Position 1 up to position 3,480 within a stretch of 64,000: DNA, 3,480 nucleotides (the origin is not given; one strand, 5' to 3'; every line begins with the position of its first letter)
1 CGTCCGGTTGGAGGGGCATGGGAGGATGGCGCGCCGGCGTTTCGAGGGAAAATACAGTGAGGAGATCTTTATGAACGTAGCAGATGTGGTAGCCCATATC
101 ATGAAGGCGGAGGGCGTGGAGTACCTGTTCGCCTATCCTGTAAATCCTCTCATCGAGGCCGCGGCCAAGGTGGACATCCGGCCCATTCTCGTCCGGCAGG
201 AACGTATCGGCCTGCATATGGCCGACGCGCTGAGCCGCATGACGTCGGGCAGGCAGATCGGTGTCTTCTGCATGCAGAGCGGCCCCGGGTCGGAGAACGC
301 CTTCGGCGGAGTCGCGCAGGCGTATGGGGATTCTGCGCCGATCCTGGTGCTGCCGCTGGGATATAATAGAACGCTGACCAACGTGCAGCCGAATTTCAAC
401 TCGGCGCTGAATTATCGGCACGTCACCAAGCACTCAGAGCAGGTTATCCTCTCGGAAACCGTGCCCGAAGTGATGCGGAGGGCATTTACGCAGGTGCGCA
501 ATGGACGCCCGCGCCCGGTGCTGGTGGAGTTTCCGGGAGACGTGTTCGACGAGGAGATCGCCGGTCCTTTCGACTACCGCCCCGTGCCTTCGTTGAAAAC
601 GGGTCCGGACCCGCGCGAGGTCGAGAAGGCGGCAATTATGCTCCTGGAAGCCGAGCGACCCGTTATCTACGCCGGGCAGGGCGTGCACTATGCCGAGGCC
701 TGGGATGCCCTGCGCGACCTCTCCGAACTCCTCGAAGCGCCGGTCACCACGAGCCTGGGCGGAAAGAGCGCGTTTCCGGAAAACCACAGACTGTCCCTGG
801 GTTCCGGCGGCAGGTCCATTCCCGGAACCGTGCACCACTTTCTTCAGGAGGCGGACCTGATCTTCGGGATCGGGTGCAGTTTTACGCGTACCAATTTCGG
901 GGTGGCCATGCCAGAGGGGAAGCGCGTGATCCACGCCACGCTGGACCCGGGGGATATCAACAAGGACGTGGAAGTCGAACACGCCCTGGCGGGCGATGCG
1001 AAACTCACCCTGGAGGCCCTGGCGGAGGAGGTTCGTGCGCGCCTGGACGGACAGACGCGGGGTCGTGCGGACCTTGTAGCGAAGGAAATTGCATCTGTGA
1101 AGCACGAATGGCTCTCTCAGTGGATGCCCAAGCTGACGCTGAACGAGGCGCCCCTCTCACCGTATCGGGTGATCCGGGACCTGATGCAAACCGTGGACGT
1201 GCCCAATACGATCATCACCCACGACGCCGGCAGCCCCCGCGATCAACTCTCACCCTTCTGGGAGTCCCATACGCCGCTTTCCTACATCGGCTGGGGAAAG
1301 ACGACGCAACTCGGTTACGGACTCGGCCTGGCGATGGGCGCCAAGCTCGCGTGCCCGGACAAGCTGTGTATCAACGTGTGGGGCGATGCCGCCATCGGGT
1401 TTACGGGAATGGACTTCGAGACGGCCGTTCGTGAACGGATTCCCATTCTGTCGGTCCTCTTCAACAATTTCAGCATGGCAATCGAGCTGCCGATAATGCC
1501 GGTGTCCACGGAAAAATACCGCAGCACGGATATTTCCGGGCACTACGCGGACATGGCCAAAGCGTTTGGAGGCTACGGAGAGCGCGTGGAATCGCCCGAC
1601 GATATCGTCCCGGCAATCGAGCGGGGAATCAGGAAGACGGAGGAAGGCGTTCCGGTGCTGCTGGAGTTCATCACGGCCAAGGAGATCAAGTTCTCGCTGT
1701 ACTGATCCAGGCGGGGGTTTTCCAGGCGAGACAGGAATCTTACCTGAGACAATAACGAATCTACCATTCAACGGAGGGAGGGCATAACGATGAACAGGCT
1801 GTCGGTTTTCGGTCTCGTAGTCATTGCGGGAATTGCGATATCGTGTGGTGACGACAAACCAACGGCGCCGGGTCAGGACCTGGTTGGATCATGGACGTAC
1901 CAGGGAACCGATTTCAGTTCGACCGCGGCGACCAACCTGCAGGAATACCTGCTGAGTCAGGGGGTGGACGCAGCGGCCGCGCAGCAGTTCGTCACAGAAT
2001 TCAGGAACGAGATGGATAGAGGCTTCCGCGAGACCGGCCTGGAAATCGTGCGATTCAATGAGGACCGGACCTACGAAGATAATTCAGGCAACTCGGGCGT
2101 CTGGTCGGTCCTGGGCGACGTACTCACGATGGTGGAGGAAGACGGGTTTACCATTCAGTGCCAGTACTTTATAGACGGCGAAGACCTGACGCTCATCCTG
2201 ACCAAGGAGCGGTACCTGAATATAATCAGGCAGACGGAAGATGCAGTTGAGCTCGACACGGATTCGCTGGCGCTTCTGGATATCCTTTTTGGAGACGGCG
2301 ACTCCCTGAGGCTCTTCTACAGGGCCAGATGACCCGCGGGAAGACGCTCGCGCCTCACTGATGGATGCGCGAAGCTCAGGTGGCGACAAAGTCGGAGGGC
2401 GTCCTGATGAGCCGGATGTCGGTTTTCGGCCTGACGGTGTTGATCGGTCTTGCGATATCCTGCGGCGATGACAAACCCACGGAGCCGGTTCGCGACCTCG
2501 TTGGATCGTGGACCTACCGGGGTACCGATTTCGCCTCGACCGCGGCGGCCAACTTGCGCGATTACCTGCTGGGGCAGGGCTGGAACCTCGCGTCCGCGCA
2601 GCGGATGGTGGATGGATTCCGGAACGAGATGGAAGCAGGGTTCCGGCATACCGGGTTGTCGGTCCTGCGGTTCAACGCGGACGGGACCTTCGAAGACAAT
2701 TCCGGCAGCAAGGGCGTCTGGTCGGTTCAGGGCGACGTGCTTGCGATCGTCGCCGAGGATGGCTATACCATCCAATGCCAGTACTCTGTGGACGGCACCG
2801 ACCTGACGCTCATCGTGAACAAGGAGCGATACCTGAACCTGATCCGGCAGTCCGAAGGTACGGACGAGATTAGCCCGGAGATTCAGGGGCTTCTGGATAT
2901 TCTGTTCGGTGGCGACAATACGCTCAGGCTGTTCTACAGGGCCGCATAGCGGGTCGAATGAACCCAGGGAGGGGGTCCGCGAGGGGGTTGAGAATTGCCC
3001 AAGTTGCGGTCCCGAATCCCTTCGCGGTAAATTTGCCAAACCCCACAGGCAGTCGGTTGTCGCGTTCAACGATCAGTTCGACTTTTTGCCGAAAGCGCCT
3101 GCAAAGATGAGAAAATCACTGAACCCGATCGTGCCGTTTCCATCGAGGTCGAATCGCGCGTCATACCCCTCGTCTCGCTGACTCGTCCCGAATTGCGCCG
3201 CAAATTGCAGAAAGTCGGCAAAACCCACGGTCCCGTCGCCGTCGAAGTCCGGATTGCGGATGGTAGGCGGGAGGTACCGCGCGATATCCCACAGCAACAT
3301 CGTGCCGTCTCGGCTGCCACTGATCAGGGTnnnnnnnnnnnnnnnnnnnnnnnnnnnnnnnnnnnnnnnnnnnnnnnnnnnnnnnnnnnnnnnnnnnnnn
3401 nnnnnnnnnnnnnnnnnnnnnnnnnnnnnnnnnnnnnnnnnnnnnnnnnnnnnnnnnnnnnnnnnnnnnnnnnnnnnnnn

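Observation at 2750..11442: An 8.3-kb block is bracketed by about 190-bp direct repeats of a lipoprotein gene 3' end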

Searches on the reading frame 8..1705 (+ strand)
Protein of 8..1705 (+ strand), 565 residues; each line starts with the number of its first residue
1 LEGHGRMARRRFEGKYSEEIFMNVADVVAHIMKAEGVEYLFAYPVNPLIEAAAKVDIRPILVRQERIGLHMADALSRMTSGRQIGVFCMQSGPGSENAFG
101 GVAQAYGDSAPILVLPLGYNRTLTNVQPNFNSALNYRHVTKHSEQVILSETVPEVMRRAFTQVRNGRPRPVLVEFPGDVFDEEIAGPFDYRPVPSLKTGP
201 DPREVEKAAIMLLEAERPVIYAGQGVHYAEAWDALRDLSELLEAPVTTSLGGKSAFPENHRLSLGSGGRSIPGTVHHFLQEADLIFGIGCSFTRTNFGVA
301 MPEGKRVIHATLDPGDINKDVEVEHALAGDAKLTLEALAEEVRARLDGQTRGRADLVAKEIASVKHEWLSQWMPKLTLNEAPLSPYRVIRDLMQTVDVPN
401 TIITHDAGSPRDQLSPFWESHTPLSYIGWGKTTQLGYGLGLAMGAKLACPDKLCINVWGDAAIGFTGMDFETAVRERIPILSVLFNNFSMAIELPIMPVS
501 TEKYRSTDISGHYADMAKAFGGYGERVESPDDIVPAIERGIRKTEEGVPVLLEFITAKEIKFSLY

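Call 9: search_protein_families(library=pfam, proteins=[window:8-1705:+], max_evalue=0.01)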
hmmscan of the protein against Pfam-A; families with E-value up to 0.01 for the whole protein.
window:8-1705:+ (565 aa): 3 families
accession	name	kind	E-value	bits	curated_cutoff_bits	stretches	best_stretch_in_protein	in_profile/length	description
PF00205.28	TPP_enzyme_M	-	7.4e-34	116.8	30.4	1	205-338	1-137/137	Thiamine pyrophosphate enzyme, central domain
PF02775.26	TPP_enzyme_C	-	1.5e-24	86.9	21.9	1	406-553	1-150/151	Thiamine pyrophosphate enzyme, C-terminal TPP binding domain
PF02776.23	TPP_enzyme_N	-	5.3e-23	81.5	26.8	1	22-125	1-106/119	Thiamine pyrophosphate enzyme, N-terminal TPP binding domain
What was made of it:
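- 8..1705 (+): TPP-dependent enzyme gene. It is the conserved left flank of the locus and serves as the synteny anchor. Pfam TPP_enzyme_N/M/C (call 9).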

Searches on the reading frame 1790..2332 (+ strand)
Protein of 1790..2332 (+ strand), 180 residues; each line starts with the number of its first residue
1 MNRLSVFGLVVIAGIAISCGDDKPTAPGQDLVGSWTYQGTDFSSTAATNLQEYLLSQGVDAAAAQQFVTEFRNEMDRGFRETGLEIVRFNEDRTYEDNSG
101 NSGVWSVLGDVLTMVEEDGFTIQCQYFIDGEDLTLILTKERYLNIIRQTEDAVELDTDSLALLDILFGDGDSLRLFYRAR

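Call 9: search_protein_families(library=pfam, proteins=[window:1790-2332:+], max_evalue=0.01)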
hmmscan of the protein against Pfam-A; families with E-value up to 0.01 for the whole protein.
window:1790-2332:+ (180 aa): 0 families

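Call 14: find_encoding_contigs(protein=window:1790-2332:+, flank=10000, max_places=10)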
Protein window:1790-2332:+ (180 aa): no gene with exactly this product is on record in the collection.

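Call 40: search_protein_families(library=ncbifam, proteins=[window:1790-2332:+], max_evalue=0.01)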
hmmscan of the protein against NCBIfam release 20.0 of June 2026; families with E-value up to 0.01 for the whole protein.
window:1790-2332:+ (180 aa): 0 families

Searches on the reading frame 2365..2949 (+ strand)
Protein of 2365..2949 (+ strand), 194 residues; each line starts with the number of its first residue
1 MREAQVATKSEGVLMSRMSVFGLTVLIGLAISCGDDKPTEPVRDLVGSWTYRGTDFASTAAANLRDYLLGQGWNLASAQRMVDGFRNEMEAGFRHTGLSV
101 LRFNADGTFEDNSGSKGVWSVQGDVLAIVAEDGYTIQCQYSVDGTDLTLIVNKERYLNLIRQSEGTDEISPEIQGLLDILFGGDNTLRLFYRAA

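Call 9: search_protein_families(library=pfam, proteins=[window:2407-2949:+], max_evalue=0.01)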
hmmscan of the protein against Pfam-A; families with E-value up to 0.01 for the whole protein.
window:2407-2949:+ (180 aa): 1 family
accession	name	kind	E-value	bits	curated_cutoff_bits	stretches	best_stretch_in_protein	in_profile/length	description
PF13648.12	Lipocalin_4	-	0.0097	17.2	22.4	0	89-135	42-89/89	Lipocalin-like domain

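Call 11: find_encoding_contigs(protein=window:2407-2949:+, flank=10000, max_places=10)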
Protein window:2407-2949:+ (180 aa): no gene with exactly this product is on record in the collection.

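Call 13: find_encoding_contigs(protein=window:2365-2949:+, flank=10000, max_places=10)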
Protein window:2365-2949:+ (194 aa): no gene with exactly this product is on record in the collection.
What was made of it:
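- Tried and rejected: Exact-protein look-ups of lipoA and lipoB found nothing on record (calls 11, 13, 14).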

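Call 15: find_related_loci(query=window:2407-2949:+, collection=genome_contigs, flank=10000)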
Query window:2407-2949:+ (180 aa) in genome_contigs; peptide patterns used: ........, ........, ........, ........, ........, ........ (x = any residue, [..] = any of these).
89 stretches matched a pattern; 14 encode a relative of the query (tblastn E <= 1e-3); 14 distinct loci.
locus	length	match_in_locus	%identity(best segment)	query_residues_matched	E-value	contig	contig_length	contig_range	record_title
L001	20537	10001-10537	93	1-179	1e-111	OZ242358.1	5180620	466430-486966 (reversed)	MAG: Candidatus Latescibacterota bacterium isolate bac68e43-bb0c-4055-920f-ab3f04e5d652 genome assembly, chromosome: 1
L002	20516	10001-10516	94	8-179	3e-109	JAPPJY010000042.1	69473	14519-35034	MAG: Gemmatimonadota bacterium isolate RHO2_bin_5 NODE_665_length_69473_cov_33.849088, whole genome shotgun sequence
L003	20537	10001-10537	87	1-179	3e-105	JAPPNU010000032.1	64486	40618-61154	MAG: Gemmatimonadota bacterium isolate RHO3_bin_7 NODE_1038_length_64486_cov_42.196707, whole genome shotgun sequence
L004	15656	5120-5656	85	1-179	5e-99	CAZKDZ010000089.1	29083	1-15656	MAG TPA_asm: uncultured bacterium isolate SRP338948_co1_137 genome assembly, contig: k141_285554, whole genome shotgun s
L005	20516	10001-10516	85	8-179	2e-97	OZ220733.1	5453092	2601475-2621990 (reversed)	MAG: Candidatus Latescibacterota bacterium isolate cc6a1995-d657-4e87-88a0-a2308bb9e8e7 genome assembly, chromosome: 1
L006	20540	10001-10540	77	1-180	2e-93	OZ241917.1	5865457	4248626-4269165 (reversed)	MAG: Candidatus Latescibacterota bacterium isolate 5e8d6608-c5e3-4027-8d72-793febe4c990 genome assembly, chromosome: 1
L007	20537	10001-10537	75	1-179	3e-93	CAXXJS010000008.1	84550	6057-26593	MAG: Candidatus Latescibacterota bacterium isolate d54d2296-71c2-45af-80d9-7212e301404d genome assembly, contig: contig_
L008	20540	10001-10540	67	1-180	3e-81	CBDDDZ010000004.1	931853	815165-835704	MAG: Candidatus Latescibacterota bacterium isolate 2fef8444-24d4-470e-a0f0-8c307ac56c94 genome assembly, contig: contig_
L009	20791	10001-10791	64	1-179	2e-80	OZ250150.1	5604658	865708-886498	MAG: Candidatus Latescibacterota bacterium isolate 5c13c588-1760-4ea4-89ab-5ccd14670b69 genome assembly, chromosome: 1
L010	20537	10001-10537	93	1-179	8e-112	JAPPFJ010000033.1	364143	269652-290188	MAG: Gemmatimonadota bacterium isolate RHO1_bin_28 NODE_12_length_364143_cov_44.277532, whole genome shotgun sequence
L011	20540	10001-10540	63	1-180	1e-75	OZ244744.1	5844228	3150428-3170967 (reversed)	MAG: Candidatus Latescibacterota bacterium isolate aa5cf8e5-2ee9-4ccc-9d1f-80a1aaad70af genome assembly, chromosome: 1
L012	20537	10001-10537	61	1-179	3e-74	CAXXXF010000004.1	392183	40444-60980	MAG: Candidatus Latescibacterota bacterium isolate cdc6522c-bbe9-4fa3-a52d-301d393956c9 genome assembly, contig: contig_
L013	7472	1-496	69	1-152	1e-32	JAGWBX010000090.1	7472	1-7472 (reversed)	MAG: Candidatus Latescibacterota bacterium isolate 277c_44 scaffold_12786, whole genome shotgun sequence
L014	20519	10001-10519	35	3-178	5e-27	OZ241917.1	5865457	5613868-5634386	MAG: Candidatus Latescibacterota bacterium isolate 5e8d6608-c5e3-4027-8d72-793febe4c990 genome assembly, chromosome: 1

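Call 40: search_protein_families(library=ncbifam, proteins=[window:2407-2949:+], max_evalue=0.01)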
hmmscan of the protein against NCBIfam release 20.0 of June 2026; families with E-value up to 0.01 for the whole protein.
window:2407-2949:+ (180 aa): 0 families

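Call 59: find_related_loci(query=window:2407-2949:+, collection=metagenome_contigs, flank=10000)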
Query window:2407-2949:+ (180 aa) in metagenome_contigs; peptide patterns used: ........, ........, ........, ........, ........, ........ (x = any residue, [..] = any of these).
94 stretches matched a pattern; 1 encode a relative of the query (tblastn E <= 1e-3); 1 distinct loci.
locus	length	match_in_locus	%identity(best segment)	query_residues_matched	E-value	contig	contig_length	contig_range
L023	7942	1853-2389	67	1-179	2e-81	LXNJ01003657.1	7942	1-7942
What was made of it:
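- Tried and rejected: A metagenome scan with lipoB gave one locus, L023 (call 59).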

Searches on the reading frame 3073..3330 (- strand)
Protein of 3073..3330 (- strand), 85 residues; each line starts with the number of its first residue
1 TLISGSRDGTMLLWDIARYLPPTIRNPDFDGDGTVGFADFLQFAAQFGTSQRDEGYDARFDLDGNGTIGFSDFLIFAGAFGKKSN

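Call 71: search_protein_families(library=pfam, proteins=[window:3073-3330:-], max_evalue=0.1)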
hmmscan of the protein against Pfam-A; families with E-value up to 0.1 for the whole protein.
window:3073-3330:- (85 aa): 6 families
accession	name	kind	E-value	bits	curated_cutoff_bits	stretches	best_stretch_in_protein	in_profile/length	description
PF00036.39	EF-hand_1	-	3.2e-07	29.9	25.4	2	59-75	8-24/29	EF hand domain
PF13833.12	EF-hand_8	-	3e-06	27.3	28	2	28-44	35-51/54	EF-hand domain pair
PF13499.12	EF-hand_7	-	7.6e-06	26.6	30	1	28-76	12-65/67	EF-hand domain pair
PF13405.12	EF-hand_6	-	1.2e-05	25.1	25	1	59-76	8-25/30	EF-hand domain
PF00404.24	Dockerin_1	-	0.0018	18.9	22.9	1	28-75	3-51/57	Dockerin type I domain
PF13202.12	EF-hand_5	-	0.0019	18.1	25.9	0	59-73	7-21/25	EF hand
